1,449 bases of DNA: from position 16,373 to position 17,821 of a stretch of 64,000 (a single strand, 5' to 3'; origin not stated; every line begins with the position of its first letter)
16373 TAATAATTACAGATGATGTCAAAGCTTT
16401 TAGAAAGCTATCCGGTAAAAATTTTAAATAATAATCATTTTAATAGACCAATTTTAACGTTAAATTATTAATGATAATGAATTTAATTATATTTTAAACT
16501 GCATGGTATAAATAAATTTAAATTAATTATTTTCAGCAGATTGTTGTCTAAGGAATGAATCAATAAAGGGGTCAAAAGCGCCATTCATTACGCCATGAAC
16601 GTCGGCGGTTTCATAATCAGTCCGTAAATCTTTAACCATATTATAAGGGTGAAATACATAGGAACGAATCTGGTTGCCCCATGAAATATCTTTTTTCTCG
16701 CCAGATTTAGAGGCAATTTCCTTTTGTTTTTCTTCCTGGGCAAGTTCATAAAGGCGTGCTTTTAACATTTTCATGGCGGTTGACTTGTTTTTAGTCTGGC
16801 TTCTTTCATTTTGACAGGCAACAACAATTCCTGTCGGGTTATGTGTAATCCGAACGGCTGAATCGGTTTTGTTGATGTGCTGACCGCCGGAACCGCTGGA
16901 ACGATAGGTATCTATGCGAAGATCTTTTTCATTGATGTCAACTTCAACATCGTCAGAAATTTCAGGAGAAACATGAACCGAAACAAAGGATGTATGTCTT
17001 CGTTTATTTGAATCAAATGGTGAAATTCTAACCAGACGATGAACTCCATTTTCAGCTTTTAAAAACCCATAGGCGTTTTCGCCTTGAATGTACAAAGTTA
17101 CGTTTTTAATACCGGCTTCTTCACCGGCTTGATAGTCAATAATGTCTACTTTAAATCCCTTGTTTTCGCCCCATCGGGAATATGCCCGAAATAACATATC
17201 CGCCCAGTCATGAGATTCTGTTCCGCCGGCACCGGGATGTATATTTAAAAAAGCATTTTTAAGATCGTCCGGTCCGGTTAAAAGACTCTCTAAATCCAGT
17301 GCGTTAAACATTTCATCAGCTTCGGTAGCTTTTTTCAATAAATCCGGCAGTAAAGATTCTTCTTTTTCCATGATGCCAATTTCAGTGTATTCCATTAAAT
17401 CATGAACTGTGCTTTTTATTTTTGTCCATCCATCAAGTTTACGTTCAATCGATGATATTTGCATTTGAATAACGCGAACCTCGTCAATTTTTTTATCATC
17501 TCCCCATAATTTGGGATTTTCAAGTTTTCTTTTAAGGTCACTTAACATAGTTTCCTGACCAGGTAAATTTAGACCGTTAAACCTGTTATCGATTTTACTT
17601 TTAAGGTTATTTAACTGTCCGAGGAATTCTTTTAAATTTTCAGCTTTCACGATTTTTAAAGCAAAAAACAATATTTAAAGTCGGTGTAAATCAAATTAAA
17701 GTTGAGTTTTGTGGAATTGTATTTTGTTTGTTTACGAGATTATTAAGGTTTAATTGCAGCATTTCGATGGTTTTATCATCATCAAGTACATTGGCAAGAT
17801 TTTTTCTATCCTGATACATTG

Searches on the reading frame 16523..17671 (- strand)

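Call 98: search_protein_families(library=pfam, proteins=[window:16523-17671:-], max_evalue=0.00001)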
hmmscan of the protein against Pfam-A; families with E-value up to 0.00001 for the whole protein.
window:16523-17671:- (382 aa): 2 families
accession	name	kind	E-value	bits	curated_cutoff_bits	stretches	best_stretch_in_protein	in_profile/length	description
PF03462.23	PCRF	-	4.3e-52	177.2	24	1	42-232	4-194/194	PCRF domain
PF00472.26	RF-1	-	2.2e-45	153.8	35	1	240-350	1-116/116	RF-1 domain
